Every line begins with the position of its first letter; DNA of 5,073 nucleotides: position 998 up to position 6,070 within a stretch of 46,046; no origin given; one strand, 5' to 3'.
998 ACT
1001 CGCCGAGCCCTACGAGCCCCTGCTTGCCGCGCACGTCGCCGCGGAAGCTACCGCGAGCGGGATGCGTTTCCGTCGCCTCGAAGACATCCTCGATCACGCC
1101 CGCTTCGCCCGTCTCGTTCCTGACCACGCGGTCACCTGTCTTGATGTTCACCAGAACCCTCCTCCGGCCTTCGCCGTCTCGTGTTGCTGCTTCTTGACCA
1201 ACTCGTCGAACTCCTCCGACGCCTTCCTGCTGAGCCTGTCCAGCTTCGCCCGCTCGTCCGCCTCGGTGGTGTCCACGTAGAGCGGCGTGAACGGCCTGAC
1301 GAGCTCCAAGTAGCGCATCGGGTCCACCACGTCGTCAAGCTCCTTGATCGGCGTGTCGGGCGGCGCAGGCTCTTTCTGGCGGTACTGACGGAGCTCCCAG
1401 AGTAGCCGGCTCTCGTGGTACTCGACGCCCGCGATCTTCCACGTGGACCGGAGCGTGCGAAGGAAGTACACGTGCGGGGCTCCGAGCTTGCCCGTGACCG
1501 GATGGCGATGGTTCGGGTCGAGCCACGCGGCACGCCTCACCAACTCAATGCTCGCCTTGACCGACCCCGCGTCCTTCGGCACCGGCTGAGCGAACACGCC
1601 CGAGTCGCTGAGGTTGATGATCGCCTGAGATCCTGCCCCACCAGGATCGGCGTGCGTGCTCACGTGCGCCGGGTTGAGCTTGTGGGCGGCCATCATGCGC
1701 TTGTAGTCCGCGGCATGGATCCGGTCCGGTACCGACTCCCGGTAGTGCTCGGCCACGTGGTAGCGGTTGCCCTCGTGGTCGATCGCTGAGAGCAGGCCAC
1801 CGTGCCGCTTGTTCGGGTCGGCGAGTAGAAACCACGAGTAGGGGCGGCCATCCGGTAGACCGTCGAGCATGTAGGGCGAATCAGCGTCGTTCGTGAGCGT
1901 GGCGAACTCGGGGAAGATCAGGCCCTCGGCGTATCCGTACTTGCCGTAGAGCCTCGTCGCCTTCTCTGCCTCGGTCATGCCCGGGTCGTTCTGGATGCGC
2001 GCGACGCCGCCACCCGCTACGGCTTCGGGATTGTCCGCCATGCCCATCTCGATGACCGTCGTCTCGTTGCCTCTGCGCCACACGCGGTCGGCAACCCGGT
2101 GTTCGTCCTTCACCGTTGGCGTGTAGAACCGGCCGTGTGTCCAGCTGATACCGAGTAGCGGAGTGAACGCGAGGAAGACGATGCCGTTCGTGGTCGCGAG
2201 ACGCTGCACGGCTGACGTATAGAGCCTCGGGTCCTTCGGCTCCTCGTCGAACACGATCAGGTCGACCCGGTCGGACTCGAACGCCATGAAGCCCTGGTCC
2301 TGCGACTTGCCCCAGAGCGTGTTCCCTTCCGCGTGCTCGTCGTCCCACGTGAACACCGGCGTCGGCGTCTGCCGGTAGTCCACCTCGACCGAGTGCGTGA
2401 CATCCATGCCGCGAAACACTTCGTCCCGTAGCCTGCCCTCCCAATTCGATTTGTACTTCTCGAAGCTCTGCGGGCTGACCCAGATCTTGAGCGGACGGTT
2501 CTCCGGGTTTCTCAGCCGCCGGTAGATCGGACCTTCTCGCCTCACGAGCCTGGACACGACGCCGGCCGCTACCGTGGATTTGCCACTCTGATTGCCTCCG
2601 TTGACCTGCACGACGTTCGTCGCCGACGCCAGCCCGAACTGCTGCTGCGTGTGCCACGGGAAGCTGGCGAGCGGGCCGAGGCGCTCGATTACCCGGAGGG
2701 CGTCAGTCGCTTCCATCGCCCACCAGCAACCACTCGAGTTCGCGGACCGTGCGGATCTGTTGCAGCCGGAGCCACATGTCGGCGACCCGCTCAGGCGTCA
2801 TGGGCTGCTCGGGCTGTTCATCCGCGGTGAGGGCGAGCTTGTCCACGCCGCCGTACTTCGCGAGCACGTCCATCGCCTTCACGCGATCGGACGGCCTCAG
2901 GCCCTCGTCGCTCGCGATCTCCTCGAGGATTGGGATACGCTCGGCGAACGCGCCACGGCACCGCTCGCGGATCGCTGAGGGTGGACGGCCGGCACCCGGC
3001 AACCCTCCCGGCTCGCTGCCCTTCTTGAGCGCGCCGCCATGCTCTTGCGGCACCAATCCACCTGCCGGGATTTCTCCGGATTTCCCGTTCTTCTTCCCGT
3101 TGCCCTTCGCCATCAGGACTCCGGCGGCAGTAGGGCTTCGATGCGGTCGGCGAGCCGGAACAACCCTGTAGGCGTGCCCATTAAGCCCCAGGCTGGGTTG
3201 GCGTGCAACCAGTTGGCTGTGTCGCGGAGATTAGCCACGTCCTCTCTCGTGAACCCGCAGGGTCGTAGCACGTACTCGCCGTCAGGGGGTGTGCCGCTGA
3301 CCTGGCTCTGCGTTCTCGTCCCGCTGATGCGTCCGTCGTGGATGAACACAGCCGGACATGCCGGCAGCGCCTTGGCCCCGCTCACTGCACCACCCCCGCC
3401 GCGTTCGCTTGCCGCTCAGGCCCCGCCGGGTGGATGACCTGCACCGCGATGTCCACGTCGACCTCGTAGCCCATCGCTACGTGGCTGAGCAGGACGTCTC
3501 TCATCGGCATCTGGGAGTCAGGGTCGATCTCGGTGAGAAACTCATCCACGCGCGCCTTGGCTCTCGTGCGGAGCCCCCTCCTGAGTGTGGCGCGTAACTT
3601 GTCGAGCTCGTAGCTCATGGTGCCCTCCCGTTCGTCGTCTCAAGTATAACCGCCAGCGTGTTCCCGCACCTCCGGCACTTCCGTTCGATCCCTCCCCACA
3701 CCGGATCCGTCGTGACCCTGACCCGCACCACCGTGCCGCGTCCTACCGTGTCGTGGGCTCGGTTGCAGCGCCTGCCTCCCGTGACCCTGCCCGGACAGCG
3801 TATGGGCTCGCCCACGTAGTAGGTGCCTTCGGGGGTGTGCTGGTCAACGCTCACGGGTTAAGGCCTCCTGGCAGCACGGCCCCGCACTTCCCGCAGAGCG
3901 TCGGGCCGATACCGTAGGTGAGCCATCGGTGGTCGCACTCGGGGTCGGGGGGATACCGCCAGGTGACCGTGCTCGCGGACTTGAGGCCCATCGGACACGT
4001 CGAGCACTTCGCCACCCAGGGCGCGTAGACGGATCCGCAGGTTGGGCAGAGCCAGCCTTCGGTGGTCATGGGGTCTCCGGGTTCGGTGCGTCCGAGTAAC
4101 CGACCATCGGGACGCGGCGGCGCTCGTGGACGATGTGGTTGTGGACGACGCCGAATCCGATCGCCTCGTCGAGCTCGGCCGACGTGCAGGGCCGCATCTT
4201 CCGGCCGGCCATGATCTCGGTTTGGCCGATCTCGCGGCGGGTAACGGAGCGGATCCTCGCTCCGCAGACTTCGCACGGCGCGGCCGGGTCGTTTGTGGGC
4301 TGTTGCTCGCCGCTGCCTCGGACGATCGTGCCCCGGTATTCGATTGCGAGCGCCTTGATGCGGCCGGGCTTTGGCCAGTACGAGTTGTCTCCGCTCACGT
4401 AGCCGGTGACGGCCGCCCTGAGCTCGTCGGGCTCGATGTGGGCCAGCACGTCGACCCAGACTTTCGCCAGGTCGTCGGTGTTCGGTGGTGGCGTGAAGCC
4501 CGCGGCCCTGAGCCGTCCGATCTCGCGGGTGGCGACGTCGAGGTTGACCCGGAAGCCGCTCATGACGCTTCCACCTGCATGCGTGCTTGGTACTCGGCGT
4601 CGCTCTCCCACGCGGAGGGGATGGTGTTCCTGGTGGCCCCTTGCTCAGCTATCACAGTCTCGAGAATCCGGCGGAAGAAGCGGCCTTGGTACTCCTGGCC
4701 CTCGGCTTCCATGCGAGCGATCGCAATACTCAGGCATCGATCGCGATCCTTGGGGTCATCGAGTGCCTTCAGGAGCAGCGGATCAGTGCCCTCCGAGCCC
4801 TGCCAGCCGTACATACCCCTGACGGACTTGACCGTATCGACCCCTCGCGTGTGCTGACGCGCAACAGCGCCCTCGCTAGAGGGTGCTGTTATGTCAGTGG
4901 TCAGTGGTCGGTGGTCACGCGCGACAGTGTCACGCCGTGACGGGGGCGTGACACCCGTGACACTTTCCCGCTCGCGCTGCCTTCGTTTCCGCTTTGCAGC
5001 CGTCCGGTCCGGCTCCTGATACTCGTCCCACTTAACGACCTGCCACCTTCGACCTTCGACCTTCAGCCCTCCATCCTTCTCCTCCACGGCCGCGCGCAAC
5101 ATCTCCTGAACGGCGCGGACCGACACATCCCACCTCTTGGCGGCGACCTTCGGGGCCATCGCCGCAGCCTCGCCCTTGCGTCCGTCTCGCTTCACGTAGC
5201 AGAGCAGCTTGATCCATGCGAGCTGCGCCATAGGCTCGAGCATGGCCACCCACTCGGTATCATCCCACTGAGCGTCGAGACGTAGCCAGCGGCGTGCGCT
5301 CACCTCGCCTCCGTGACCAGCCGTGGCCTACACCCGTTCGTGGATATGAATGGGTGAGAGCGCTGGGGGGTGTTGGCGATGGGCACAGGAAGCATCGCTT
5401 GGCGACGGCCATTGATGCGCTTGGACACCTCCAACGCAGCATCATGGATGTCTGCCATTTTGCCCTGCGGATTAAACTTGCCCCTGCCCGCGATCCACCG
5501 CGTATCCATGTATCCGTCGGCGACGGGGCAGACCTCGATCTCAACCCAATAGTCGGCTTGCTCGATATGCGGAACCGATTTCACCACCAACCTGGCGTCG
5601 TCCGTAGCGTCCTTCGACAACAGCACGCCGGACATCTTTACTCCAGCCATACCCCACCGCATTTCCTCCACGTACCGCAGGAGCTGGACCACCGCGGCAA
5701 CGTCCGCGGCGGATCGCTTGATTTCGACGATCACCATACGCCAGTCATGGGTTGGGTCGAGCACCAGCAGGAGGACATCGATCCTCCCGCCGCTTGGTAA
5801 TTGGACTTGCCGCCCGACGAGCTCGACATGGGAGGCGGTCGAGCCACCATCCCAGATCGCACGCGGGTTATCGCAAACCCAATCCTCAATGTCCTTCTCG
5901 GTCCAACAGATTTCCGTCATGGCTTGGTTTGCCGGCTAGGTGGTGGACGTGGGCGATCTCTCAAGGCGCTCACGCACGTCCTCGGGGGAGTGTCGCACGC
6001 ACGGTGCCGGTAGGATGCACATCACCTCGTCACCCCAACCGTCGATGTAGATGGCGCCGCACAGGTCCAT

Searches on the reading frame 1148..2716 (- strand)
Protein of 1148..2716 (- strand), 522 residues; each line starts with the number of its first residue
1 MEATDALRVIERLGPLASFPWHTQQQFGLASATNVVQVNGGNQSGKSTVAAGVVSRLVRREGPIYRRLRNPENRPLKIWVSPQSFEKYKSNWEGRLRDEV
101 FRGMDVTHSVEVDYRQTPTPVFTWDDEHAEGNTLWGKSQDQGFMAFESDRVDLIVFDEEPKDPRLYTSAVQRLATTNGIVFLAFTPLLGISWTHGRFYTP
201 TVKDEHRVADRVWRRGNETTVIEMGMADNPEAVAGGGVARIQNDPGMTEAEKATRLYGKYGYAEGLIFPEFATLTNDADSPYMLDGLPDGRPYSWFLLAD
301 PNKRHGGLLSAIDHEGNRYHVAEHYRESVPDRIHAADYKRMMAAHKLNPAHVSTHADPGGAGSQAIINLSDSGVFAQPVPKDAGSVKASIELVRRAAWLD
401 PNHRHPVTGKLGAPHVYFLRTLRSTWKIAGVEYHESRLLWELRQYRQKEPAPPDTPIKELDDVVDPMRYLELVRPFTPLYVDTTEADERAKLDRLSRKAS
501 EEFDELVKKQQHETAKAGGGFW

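Call 26: search_protein_families(library=pfam, proteins=[window:1148-2716:-], max_evalue=0.001)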
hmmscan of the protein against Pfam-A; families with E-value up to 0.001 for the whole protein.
window:1148-2716:- (522 aa): 0 families

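Call 78: search_protein_families(library=phrogs, proteins=[window:1148-2716:-], max_evalue=0.00001)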
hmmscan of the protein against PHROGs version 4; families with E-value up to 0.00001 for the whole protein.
window:1148-2716:- (522 aa): 2 families
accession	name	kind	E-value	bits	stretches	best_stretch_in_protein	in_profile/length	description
phrog_31467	-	unknown function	1.2e-07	32.5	1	134-192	169-226/261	-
phrog_2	-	head and packaging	1.7e-07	31.4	1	20-470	266-588/807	terminase large subunit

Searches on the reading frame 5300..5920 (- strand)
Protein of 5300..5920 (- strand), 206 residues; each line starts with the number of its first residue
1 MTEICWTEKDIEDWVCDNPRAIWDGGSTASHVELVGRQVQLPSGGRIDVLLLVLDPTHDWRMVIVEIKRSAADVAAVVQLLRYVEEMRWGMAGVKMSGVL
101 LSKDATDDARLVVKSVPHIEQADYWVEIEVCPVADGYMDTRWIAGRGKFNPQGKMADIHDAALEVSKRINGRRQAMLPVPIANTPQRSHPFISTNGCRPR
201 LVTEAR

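Call 62: search_protein_families(library=pfam, proteins=[window:5300-5920:-], max_evalue=0.001)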
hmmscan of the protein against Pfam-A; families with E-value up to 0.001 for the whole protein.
window:5300-5920:- (206 aa): 1 family
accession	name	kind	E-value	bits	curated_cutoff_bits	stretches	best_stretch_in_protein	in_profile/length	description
PF01939.22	NucS_C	-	1.3e-10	41.7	24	1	33-114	21-97/124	Endonuclease NucS C-terminal domain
